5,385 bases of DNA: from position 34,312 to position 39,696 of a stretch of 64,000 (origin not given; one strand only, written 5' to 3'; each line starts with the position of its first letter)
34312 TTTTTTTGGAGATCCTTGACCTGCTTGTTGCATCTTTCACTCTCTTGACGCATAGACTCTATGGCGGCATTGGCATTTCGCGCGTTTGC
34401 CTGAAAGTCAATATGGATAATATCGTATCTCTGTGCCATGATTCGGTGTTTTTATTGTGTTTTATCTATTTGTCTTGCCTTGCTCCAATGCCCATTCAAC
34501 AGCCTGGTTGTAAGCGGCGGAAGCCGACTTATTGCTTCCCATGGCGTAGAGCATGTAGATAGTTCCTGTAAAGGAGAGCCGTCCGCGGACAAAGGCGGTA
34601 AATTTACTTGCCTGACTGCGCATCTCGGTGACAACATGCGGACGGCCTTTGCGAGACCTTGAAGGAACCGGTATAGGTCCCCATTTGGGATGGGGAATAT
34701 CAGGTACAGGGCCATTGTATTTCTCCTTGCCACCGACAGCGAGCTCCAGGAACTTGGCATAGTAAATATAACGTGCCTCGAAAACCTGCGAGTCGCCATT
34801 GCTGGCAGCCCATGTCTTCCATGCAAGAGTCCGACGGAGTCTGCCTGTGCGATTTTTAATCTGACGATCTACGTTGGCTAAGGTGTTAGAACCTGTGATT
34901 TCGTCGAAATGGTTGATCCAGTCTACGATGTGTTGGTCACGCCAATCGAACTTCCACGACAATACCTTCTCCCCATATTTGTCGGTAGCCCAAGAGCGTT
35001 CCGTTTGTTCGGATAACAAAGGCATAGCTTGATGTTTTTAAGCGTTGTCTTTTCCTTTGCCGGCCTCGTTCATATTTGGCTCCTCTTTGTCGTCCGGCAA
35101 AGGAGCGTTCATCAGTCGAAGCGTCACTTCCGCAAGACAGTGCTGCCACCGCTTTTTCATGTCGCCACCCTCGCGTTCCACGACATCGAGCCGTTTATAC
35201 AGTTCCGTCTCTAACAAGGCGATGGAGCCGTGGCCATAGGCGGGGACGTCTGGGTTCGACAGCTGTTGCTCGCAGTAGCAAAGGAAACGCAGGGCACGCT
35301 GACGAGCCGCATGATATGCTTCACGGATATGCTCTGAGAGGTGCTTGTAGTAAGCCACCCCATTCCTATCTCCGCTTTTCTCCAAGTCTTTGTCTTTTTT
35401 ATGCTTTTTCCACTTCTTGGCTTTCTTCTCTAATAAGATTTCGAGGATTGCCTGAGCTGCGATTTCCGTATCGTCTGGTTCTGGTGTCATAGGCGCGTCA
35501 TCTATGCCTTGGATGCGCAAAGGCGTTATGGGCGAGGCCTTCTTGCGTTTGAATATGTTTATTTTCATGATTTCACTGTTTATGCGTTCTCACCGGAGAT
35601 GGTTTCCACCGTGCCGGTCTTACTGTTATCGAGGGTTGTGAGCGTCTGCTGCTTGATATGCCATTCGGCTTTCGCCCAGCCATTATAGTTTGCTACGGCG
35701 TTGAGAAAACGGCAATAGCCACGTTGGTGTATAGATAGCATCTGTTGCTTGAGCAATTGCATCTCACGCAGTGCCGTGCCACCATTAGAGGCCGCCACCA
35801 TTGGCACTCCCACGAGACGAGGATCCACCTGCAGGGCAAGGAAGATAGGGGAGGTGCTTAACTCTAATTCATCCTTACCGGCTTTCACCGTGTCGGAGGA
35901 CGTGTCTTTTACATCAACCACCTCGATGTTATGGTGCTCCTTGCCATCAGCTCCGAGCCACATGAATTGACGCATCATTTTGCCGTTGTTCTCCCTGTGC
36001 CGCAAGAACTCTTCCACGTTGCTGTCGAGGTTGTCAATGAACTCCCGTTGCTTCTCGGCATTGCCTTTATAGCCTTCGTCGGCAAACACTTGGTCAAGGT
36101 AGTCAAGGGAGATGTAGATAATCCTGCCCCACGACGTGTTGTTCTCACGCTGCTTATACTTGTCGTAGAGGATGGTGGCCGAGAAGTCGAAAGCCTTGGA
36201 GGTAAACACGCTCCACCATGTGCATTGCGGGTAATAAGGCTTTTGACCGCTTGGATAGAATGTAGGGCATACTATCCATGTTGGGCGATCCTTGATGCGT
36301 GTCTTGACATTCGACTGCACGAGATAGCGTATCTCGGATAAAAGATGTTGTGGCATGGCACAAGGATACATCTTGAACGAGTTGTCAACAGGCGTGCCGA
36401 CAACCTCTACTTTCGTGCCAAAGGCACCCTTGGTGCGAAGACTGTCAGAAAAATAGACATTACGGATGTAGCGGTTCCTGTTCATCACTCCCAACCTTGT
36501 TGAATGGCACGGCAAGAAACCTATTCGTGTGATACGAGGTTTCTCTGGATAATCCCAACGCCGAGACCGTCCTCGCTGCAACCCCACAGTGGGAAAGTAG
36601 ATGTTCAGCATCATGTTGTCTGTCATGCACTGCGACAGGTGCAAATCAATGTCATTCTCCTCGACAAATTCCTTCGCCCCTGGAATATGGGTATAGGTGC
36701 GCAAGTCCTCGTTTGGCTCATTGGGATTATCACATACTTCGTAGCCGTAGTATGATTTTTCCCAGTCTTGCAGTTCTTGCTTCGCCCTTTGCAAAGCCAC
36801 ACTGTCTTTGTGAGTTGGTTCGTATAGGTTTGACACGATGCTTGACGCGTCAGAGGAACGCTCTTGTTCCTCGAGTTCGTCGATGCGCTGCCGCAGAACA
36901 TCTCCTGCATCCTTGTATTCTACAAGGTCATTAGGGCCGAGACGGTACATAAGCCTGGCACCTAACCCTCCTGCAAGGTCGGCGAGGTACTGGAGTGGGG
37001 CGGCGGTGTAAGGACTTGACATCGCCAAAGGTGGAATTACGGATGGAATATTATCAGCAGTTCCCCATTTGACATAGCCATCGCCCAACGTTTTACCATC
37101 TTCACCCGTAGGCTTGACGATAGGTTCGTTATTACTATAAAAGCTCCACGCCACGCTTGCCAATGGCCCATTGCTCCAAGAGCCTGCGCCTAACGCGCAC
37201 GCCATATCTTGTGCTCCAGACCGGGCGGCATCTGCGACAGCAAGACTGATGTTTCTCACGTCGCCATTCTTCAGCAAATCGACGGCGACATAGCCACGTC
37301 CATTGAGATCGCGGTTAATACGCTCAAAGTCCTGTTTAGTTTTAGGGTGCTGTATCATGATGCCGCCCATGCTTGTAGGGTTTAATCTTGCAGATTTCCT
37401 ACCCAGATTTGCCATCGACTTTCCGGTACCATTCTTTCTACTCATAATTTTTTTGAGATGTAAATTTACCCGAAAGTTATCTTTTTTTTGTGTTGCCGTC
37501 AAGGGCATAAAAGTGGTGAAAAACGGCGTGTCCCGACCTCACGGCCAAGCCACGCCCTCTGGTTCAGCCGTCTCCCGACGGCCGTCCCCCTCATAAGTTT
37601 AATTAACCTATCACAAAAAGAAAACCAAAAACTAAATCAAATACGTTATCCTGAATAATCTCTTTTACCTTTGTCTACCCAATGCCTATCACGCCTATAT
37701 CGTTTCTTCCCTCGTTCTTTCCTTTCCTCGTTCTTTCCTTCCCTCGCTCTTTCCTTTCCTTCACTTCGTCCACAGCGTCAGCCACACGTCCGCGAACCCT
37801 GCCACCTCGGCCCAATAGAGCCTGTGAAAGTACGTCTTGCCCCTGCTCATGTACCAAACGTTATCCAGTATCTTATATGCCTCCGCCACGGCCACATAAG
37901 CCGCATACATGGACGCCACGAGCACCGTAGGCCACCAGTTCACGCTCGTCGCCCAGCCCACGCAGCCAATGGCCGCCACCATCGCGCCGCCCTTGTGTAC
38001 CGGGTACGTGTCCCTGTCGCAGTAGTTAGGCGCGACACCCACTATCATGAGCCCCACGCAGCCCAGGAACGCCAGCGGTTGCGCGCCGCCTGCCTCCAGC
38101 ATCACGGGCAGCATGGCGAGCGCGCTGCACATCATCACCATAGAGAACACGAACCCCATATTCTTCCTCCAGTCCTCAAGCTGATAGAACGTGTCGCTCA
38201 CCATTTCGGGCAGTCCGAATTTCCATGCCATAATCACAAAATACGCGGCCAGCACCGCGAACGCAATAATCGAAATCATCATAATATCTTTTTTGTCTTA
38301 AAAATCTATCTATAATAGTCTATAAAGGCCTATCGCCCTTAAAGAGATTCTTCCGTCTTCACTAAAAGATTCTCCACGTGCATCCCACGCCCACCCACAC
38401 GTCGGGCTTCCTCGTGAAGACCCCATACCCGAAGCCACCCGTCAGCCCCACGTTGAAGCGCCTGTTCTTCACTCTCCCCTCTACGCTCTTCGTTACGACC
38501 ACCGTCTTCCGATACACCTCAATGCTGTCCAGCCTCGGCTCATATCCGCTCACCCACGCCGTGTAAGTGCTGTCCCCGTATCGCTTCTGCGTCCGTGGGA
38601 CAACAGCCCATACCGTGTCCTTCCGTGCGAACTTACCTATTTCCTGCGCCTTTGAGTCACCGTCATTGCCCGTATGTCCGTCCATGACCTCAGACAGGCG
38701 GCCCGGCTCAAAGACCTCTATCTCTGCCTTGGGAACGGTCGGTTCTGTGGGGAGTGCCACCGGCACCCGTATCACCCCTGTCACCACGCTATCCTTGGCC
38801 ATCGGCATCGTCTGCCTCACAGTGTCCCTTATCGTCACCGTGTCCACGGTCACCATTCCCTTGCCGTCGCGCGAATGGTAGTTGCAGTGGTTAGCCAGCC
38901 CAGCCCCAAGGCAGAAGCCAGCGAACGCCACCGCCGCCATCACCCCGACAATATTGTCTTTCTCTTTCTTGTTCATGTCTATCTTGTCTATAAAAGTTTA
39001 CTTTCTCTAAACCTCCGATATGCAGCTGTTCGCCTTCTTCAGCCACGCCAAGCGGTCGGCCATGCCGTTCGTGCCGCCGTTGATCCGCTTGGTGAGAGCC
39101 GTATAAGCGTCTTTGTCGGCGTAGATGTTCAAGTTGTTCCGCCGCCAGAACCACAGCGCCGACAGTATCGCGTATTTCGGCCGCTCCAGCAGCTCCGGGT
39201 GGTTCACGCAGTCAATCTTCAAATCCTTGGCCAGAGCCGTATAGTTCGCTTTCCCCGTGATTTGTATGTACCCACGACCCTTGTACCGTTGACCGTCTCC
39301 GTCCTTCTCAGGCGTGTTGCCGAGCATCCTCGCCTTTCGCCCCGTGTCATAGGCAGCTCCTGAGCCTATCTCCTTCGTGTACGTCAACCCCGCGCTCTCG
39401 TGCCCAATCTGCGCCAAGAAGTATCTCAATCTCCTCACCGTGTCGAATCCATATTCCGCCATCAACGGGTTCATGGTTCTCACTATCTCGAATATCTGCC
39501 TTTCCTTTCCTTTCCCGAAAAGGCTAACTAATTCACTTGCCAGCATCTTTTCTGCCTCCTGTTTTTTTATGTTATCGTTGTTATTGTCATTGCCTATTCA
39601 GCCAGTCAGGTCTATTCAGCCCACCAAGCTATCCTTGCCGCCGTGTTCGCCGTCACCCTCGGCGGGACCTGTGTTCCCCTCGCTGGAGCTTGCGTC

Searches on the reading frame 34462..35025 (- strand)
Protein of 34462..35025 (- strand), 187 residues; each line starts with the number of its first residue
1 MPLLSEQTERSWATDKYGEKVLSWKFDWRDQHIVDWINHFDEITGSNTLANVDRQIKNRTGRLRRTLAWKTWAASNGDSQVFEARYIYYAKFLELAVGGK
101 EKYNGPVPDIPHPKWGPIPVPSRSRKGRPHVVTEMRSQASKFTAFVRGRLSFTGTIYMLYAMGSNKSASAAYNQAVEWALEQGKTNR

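Call 25: search_protein_families(library=pfam, proteins=[window:34462-35025:-], max_evalue=0.01)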
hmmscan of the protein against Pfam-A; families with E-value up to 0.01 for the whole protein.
window:34462-35025:- (187 aa): 0 families

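Call 27: search_protein_families(library=phrogs, proteins=[window:34462-35025:-], max_evalue=0.01)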
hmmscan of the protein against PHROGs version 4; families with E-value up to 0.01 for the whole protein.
window:34462-35025:- (187 aa): 0 families

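Call 34: find_encoding_contigs(protein=window:34462-35025:-, flank=10000, max_places=10)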
Protein window:34462-35025:- (187 aa): 23 contigs read that carry it; 10 places shown.
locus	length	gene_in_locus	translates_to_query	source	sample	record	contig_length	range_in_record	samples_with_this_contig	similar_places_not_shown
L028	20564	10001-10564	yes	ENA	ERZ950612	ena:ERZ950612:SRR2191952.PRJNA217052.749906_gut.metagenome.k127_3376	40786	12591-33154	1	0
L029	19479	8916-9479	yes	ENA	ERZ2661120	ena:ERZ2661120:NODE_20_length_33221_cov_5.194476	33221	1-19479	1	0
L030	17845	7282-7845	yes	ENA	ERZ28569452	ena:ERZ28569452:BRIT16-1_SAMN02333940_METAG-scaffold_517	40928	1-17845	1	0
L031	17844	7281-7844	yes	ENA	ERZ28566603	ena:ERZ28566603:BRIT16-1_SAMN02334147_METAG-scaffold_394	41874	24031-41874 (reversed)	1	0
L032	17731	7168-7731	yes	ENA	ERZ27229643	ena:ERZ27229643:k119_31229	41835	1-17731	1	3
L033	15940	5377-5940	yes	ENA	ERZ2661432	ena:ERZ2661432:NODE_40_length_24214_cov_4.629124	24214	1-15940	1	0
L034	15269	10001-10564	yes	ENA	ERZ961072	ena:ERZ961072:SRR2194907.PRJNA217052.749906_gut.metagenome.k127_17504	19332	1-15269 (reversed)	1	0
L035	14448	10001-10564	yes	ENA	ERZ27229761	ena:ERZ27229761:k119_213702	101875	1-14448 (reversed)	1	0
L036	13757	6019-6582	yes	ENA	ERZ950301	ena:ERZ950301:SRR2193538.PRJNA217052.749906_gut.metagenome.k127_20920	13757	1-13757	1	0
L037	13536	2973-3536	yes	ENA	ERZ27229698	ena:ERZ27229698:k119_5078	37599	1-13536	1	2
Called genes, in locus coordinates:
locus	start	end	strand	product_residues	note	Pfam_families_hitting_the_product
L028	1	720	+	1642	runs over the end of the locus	PF02018:CBM_4_9 (faint)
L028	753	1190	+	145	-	-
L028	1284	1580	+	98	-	-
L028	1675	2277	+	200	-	-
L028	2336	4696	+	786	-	PF03382:DUF285, PF13306:LRR_5 (faint), PF03382:DUF285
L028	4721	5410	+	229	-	PF14301:DUF4376 (weak)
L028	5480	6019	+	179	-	PF00182:Glyco_hydro_19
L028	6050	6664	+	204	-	PF20647:DUF6808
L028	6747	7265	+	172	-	-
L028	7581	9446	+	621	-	-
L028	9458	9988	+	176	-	-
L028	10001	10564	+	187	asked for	-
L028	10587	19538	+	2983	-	PF10145:PhageMin_Tail (weak)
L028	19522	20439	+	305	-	PF11380:Stealth_CR2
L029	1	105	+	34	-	?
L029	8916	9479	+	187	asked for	-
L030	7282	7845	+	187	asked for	-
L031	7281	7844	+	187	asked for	-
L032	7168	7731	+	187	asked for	-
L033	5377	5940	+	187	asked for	-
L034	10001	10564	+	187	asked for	-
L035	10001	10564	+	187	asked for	-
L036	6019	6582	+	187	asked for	-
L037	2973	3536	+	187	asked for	-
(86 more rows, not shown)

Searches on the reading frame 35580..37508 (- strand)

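Call 9: search_protein_families(library=pfam, proteins=[window:35580-37508:-], max_evalue=0.001)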
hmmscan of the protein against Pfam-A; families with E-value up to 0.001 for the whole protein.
window:35580-37508:- (642 aa): 0 families

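Call 27: search_protein_families(library=phrogs, proteins=[window:35580-37508:-], max_evalue=0.01)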
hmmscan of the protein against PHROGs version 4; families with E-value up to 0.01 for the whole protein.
window:35580-37508:- (642 aa): 0 families

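Call 102: search_protein_families(library=pfam, proteins=[L078:7090-8097:+, L078:12013-13290:+, L078:13287-13952:+, L078:16072-16956:-, L078:17492-18244:-, L078:18423-19064:-], max_evalue=0.1)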
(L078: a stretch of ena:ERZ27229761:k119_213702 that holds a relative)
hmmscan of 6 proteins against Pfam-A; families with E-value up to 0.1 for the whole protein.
L078:7090-8097:+ (335 aa): 1 family
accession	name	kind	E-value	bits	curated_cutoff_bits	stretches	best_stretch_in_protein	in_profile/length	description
PF07603.17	Lcl_C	-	0.017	15.9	34.9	1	291-329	75-115/117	Lcl C-terminal domain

L078:12013-13290:+ (425 aa): 1 family
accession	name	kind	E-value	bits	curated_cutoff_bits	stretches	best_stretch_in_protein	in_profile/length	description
PF20459.4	DUF6712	-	0.019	15.4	25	0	153-197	62-106/121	Family of unknown function (DUF6712)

L078:13287-13952:+ (221 aa): 0 families

L078:16072-16956:- (294 aa): 2 families
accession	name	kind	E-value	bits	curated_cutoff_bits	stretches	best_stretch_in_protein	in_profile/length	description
PF20200.4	DUF6562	-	4.8e-07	30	25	1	208-287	219-296/304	Family of unknown function (DUF6562)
PF04234.18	CopC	-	0.09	14.2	23.3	0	19-54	5-41/92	CopC domain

L078:17492-18244:- (250 aa): 1 family
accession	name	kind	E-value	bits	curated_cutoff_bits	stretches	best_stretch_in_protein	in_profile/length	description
PF06862.17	Utp25_C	-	0.011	15.8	32.8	1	176-240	47-110/190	Utp25, C-terminal domain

L078:18423-19064:- (213 aa): 0 families

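Call 103: search_protein_families(library=phrogs, proteins=[L078:8320-9954:+, L078:10001-11293:+, L078:12013-13290:+, L078:7090-8097:+, L078:11347-11916:+, L078:13287-13952:+, L078:13967-14449:+], max_evalue=0.001)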
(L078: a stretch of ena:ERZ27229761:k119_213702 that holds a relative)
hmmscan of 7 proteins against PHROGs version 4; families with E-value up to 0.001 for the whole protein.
L078:8320-9954:+ (544 aa): 1 family
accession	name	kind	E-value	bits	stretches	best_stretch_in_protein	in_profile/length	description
phrog_53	-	head and packaging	1e-27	98.5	1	92-490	72-473/583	head maturation protease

L078:10001-11293:+ (430 aa): 0 families

L078:12013-13290:+ (425 aa): 1 family
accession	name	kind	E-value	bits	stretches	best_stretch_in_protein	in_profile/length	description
phrog_27760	-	unknown function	0.00013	22.4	1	183-259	129-198/320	-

L078:7090-8097:+ (335 aa): 1 family
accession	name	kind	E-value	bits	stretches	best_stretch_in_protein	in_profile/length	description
phrog_4245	-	unknown function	3.7e-06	27.1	1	256-333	506-579/583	-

L078:11347-11916:+ (189 aa): 0 families

L078:13287-13952:+ (221 aa): 0 families

L078:13967-14449:+ (160 aa): 0 families

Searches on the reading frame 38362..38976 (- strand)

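Call 25: search_protein_families(library=pfam, proteins=[window:38362-38976:-], max_evalue=0.01)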
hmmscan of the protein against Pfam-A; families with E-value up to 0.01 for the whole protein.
window:38362-38976:- (204 aa): 1 family
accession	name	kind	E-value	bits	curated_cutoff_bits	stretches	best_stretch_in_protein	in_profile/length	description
PF20647.2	DUF6808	-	9e-26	90.2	24.4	1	120-204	1-86/86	Domain of unknown function (DUF6808)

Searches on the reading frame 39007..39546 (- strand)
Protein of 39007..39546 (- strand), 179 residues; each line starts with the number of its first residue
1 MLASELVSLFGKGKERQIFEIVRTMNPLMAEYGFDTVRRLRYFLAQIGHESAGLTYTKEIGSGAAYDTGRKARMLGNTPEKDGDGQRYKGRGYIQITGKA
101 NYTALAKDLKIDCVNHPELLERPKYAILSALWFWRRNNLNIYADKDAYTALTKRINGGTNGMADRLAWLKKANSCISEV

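Call 25: search_protein_families(library=pfam, proteins=[window:39007-39546:-], max_evalue=0.01)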
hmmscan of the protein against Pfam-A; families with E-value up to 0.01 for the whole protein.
window:39007-39546:- (179 aa): 1 family
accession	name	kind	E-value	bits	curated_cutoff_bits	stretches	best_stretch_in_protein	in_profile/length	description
PF00182.24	Glyco_hydro_19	-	5.1e-08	33.4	25.5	1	43-137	56-157/232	Chitinase class I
